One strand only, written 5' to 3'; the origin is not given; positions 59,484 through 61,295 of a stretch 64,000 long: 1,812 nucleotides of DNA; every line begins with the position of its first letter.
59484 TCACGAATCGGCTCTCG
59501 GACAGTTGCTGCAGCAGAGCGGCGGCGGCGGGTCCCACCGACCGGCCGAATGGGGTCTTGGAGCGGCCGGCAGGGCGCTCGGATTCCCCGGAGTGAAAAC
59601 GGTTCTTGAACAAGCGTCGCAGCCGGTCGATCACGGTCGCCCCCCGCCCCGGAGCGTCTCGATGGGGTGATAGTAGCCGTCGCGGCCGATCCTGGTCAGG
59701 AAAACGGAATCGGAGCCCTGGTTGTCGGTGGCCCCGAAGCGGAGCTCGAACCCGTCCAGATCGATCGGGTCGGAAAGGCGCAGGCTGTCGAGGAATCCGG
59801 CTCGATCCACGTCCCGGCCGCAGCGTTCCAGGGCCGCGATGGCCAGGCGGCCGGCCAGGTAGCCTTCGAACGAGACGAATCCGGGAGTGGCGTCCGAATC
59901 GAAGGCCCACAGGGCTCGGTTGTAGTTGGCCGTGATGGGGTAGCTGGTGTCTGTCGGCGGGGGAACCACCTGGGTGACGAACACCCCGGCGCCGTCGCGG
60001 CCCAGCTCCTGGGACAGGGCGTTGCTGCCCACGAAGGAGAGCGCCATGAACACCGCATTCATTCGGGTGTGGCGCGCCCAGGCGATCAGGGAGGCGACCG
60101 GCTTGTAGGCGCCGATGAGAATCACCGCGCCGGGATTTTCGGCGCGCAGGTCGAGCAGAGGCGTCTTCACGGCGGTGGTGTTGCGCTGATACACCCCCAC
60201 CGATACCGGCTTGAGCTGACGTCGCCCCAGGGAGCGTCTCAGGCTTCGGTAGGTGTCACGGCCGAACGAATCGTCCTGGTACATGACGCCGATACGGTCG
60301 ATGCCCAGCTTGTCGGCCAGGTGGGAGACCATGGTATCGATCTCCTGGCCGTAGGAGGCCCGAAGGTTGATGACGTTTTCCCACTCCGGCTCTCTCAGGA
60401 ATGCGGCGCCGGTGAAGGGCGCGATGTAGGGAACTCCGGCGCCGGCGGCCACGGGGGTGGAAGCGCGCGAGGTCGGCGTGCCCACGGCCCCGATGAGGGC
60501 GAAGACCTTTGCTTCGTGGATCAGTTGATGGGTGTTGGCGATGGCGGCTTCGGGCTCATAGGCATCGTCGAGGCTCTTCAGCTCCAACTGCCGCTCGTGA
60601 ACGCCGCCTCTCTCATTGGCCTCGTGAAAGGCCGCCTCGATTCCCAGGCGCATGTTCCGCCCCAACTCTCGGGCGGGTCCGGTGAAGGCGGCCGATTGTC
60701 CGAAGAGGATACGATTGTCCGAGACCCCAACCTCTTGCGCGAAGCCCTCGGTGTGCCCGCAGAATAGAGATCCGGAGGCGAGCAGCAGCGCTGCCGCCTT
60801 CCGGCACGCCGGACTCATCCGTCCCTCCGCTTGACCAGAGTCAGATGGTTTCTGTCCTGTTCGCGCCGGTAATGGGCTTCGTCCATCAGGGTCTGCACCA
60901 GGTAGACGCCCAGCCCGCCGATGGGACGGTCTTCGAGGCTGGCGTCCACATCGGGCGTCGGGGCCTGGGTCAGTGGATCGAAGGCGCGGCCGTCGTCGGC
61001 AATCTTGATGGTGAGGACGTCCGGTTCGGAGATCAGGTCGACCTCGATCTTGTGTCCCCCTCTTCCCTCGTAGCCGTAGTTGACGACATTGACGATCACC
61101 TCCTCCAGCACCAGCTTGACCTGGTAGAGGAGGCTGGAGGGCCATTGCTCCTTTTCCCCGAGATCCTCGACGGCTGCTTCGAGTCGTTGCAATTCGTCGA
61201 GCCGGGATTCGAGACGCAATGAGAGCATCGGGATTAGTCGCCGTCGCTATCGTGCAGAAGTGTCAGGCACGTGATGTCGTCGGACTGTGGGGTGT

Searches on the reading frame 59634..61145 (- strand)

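Call 56: search_protein_families(library=pfam, proteins=[window:59634-61145:-], max_evalue=0.01)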
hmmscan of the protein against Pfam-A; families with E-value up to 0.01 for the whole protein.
window:59634-61145:- (504 aa): 3 families
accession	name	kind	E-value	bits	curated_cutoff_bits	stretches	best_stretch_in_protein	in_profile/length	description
PF13458.12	Peripla_BP_6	-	1.7e-51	176.4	31.7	1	149-490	5-342/343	Periplasmic binding protein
PF01094.35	ANF_receptor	-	2.1e-11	43.9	25.4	1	168-370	5-213/353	Receptor family ligand binding region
PF13433.12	Peripla_BP_5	-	6.9e-05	22.5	27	1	155-314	10-165/363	Periplasmic binding protein domain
